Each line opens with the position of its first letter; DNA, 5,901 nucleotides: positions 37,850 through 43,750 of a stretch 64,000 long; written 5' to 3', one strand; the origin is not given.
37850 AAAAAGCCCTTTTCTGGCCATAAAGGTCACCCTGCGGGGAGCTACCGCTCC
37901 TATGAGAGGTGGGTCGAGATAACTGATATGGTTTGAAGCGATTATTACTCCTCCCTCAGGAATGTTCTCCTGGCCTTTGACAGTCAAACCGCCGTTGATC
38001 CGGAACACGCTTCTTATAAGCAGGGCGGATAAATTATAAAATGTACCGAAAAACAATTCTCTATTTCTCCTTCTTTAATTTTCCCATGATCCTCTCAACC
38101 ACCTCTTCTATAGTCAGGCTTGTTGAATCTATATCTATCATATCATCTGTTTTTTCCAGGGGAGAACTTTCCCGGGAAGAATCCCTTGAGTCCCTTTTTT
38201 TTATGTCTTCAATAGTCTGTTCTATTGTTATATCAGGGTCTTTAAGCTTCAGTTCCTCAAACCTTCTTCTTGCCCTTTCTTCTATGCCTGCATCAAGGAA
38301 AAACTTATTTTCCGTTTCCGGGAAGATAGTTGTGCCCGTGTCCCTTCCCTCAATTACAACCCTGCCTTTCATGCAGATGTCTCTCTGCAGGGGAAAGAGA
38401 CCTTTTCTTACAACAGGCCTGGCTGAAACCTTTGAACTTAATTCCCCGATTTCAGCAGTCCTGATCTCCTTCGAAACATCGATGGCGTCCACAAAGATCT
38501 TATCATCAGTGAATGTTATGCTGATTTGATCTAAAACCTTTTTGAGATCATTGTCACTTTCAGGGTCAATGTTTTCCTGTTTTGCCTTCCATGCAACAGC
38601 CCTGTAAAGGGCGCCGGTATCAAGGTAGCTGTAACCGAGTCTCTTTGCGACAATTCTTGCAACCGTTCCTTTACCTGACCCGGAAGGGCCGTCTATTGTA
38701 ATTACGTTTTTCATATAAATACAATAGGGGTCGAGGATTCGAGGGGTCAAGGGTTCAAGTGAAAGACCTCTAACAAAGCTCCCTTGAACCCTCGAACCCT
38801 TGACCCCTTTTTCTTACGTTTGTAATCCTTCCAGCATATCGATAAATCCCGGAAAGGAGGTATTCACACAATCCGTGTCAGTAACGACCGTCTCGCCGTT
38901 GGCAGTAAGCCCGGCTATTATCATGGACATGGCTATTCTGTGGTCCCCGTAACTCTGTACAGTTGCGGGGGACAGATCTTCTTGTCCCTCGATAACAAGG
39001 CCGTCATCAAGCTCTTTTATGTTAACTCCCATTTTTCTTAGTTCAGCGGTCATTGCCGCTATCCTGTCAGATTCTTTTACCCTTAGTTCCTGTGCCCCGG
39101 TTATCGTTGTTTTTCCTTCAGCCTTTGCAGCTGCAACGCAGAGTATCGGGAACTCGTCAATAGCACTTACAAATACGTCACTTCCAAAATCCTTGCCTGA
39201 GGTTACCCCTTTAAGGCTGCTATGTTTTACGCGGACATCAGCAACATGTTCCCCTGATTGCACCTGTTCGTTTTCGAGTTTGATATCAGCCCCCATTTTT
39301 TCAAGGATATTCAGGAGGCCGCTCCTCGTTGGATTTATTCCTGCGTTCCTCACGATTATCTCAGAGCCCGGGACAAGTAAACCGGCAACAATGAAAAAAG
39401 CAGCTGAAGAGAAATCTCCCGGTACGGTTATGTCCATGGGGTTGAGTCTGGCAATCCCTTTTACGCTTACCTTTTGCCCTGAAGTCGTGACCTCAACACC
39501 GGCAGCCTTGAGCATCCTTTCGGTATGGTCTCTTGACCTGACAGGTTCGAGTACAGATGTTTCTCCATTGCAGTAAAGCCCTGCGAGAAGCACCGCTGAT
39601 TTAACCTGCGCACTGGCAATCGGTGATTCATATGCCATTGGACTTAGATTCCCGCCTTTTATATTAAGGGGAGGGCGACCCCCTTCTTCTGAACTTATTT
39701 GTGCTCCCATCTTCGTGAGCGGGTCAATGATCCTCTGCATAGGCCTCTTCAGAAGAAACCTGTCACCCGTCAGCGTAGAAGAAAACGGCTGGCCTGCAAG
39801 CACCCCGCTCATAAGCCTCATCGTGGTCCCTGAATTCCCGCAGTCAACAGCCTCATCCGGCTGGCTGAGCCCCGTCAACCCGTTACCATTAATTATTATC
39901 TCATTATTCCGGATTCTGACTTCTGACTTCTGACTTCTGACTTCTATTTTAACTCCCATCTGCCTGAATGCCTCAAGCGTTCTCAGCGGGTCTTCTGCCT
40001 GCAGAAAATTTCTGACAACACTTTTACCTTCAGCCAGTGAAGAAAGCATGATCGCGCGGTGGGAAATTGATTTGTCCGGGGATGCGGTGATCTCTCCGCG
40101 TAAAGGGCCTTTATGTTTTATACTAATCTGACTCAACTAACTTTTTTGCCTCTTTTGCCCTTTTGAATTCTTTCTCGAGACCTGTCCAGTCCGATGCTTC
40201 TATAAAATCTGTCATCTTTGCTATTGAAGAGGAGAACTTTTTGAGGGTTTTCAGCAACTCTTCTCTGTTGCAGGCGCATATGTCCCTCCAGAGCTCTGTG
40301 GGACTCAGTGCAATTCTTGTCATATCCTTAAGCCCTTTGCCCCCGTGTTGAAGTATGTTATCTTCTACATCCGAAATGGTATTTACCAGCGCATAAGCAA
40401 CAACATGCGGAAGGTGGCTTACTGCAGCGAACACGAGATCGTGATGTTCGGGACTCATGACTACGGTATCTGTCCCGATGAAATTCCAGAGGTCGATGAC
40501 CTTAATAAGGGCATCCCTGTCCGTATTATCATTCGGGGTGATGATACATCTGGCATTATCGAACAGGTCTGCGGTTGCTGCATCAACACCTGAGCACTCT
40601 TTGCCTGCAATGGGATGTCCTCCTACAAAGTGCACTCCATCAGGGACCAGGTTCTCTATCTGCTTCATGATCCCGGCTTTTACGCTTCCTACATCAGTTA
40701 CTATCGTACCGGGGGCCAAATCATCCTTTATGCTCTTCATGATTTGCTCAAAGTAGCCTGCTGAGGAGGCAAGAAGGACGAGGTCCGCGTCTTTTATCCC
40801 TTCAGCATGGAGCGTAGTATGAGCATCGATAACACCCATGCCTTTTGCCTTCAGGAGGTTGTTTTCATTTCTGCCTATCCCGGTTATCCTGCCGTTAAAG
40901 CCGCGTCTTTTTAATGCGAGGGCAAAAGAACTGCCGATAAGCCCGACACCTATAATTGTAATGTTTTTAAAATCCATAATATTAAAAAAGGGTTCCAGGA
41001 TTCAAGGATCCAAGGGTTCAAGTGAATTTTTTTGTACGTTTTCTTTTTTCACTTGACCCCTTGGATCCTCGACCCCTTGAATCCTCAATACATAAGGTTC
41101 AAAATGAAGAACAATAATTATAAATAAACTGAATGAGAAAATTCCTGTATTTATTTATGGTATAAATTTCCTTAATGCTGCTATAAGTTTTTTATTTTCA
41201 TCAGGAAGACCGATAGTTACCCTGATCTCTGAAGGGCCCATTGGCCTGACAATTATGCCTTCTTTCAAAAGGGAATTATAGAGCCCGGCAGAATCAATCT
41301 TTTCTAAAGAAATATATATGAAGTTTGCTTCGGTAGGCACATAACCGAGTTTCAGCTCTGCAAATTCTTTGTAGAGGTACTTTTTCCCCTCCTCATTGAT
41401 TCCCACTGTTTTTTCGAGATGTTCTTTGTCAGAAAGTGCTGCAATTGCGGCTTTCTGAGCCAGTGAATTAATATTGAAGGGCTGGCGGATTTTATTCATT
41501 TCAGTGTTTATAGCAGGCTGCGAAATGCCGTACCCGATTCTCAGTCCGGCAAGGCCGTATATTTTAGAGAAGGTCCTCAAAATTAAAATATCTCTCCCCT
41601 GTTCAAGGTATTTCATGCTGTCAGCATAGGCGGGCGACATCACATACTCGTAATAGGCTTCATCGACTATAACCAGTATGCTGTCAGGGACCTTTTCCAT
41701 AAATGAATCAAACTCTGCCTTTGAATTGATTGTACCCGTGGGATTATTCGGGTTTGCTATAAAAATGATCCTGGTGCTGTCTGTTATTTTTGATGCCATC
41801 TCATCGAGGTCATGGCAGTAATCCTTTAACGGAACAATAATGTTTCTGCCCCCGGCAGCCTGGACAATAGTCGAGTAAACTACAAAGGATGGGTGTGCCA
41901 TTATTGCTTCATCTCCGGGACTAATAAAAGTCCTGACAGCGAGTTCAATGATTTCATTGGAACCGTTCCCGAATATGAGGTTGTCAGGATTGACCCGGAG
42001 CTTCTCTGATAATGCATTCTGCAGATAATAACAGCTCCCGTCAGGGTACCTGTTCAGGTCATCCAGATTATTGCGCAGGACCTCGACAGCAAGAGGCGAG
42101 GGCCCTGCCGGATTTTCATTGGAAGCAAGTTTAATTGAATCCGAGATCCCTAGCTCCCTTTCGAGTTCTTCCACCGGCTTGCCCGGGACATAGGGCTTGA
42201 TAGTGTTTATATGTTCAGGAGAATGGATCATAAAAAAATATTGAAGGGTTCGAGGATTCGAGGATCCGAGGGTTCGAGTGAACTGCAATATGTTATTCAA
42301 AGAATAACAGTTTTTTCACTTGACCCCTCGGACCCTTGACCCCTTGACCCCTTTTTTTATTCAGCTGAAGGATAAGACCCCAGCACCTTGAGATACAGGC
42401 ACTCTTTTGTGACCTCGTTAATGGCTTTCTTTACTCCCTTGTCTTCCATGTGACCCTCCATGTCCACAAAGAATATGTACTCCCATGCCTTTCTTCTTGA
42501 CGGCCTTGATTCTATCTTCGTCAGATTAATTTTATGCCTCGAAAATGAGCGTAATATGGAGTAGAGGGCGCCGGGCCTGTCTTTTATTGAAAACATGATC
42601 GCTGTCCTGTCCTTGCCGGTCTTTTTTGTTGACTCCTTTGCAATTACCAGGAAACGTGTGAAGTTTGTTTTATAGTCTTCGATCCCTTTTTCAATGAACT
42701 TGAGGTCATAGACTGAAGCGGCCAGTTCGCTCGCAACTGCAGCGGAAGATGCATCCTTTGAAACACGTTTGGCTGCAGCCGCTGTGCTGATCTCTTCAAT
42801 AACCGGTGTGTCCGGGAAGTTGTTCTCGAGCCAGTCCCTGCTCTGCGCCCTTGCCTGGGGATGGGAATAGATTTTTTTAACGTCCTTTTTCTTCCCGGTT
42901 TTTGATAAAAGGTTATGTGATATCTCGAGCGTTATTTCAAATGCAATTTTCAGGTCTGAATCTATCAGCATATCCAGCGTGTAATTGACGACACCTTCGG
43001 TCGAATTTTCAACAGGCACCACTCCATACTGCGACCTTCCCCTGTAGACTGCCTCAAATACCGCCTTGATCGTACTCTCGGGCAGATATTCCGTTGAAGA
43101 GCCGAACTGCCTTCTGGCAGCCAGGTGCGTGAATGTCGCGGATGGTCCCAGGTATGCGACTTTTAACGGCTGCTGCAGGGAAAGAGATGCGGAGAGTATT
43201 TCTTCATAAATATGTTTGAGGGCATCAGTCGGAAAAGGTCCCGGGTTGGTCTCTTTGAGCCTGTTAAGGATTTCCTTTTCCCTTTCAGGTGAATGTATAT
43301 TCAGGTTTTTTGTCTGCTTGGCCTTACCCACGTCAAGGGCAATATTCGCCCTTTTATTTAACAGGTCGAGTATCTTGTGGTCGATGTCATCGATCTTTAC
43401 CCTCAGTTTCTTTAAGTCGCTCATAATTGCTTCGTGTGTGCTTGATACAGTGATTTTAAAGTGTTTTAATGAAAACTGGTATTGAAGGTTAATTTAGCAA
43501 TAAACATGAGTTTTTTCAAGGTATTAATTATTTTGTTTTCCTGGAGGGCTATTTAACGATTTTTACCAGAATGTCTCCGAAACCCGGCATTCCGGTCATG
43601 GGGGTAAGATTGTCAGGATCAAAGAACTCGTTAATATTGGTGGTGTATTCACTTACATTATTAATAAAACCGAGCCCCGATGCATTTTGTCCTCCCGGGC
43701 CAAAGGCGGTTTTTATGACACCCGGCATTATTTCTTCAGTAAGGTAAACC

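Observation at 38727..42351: Three related long hairpins built from 8-nt words punctuate the aromatic amino-acid operon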

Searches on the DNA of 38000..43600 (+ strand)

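Call 66: search_rna_families(source=window, start=38000, end=43600, threshold=evalue, max_evalue=1)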
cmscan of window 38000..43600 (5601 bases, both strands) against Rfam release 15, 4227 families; matches with E-value up to 1: 8.
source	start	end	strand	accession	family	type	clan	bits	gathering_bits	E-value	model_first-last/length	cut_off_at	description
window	38723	38811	+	RF03703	mir-3622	Gene; miRNA;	-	32.8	78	0.004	1-84/84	no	mir-3622 microRNA precursor family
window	38723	38811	-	RF03703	mir-3622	Gene; miRNA;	-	31.6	78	0.008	1-84/84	no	mir-3622 microRNA precursor family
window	38732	38810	-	RF03964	mir-H1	Gene; miRNA;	-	29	97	0.11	1-85/85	no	mir-H1 microRNA precursor family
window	38724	38810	+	RF03964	mir-H1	Gene; miRNA;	-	28.5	97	0.14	1-85/85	no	mir-H1 microRNA precursor family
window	38724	38811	+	RF04279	mir-H20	Gene; miRNA;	CL00141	25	99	0.26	1-82/82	no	mir-H20 microRNA precursor family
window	40999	41075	-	RF03205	mir-1898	Gene; miRNA;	-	22.9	78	0.98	1-61/61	no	mir-1898 microRNA precursor family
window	38744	38822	+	RF00507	Corona_FSE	Cis-reg; frameshift_element;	-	21.3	46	0.28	1-78/78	no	Coronavirus frameshifting stimulation element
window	42241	42356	+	RF04199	MIR6027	Gene; miRNA;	-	21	95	0.6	1-159/159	no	MIR6027 microRNA precursor family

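Call 67: search_dna_similar(query=window:42240-42356:+, collection=plasmids, mode=distant, max_evalue=0.001, max_rows=15)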
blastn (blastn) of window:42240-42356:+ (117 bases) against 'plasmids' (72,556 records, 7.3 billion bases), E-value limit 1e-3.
No match.

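Call 68: search_dna_similar(query=window:42240-42356:+, collection=phages, mode=distant, max_evalue=0.001, max_rows=15)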
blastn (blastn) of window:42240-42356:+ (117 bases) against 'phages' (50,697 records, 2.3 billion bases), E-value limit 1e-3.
No match.
